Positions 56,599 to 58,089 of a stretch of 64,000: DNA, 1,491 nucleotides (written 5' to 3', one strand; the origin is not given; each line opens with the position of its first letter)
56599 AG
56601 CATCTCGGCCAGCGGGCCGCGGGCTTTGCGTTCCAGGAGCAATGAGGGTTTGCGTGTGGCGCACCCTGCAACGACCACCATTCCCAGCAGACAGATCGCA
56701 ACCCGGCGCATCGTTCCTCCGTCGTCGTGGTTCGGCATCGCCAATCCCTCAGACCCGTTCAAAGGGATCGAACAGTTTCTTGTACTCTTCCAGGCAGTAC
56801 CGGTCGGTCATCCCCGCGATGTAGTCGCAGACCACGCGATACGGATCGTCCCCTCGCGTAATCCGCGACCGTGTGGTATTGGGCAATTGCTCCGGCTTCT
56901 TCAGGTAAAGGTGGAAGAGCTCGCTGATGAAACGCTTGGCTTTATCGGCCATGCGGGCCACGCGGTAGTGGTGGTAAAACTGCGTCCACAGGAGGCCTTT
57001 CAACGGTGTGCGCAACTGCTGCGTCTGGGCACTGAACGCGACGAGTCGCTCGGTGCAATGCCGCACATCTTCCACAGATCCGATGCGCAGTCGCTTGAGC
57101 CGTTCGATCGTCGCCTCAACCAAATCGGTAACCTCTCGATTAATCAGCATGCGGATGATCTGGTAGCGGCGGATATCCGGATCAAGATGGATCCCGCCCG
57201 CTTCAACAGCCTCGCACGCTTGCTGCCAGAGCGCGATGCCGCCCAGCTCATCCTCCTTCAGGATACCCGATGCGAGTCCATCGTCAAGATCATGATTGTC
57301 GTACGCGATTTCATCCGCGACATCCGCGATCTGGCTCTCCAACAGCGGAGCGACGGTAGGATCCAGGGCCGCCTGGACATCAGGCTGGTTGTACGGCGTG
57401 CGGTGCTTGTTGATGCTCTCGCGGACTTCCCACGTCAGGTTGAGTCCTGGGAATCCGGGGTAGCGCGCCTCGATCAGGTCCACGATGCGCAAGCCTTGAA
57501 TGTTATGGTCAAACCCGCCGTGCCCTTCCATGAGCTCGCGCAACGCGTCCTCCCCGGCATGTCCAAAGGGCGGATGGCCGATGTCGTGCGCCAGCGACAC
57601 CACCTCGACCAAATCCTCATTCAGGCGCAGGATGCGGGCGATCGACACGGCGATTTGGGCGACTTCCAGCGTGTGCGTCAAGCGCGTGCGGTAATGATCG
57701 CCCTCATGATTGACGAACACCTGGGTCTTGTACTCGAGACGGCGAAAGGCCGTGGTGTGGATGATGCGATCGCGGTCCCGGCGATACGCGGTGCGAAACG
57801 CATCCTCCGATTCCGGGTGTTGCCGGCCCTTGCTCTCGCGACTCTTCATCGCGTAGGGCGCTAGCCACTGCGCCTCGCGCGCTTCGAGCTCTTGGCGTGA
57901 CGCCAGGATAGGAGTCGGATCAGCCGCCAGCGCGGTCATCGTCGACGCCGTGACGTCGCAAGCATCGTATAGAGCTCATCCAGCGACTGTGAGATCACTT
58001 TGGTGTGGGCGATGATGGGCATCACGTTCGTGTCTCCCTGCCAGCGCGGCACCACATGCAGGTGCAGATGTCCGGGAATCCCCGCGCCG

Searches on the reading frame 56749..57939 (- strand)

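Call 75: search_protein_families(library=pfam, proteins=[window:56749-57939:-], max_evalue=0.00001)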
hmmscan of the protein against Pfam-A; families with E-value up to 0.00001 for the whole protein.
window:56749-57939:- (396 aa): 2 families
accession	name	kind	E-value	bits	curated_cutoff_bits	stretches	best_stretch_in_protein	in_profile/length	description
PF13286.11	HD_assoc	-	4.3e-26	91.7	22.2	1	300-388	1-91/91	Phosphohydrolase-associated domain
PF01966.28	HD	-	1.4e-17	64.5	22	1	86-213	1-115/116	HD domain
